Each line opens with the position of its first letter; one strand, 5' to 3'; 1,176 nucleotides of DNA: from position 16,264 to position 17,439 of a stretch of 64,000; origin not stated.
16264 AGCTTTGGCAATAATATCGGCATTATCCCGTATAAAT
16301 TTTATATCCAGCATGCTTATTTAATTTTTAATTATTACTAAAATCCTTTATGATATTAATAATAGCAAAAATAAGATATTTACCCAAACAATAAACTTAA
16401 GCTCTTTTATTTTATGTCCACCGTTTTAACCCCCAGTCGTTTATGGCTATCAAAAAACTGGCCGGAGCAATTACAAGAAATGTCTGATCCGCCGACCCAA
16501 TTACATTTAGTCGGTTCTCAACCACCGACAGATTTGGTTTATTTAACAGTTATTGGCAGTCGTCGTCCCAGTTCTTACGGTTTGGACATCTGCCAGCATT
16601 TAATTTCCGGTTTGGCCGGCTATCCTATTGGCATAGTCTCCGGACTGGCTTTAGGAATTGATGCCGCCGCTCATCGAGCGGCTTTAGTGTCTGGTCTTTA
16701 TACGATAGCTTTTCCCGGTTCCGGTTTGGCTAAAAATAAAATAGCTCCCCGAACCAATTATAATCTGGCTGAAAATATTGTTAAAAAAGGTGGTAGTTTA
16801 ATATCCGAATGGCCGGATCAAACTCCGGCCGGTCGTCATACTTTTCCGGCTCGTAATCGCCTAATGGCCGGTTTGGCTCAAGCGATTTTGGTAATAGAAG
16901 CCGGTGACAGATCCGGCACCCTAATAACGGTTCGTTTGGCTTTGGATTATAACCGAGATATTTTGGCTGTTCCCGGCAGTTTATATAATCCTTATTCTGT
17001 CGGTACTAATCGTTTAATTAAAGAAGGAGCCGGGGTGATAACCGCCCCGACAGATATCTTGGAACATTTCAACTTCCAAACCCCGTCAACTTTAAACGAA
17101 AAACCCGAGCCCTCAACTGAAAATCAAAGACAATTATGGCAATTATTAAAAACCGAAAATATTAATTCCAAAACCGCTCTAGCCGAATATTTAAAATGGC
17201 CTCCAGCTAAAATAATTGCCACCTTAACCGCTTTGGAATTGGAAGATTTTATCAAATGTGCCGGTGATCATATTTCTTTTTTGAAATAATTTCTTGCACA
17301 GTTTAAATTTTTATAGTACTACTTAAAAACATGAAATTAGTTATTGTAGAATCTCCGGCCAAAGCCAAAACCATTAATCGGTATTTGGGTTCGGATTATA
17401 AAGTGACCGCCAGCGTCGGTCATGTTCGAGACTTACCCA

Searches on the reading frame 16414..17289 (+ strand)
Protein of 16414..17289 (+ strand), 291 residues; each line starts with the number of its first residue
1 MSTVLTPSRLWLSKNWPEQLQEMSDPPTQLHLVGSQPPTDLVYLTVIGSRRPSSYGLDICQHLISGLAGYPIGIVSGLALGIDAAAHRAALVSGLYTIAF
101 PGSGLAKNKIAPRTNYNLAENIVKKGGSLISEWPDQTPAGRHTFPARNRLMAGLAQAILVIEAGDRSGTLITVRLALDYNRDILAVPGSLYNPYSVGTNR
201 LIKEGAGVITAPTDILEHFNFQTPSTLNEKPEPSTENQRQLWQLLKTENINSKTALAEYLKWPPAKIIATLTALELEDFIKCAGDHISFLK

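Call 82: search_protein_families(library=ncbifam, proteins=[window:16414-17289:+], max_evalue=0.00001)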
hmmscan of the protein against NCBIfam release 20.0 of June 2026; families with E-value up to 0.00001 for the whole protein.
window:16414-17289:+ (291 aa): 2 families
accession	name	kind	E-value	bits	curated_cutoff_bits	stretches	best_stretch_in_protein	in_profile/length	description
TIGR00732.1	dprA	equivalog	2.3e-60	203.5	191.15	1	13-218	16-219/220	DNA-processing protein DprA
NF008007.0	PRK10736.1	equivalog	2.2e-57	194.9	495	1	13-232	79-295/374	DNA-protecting protein DprA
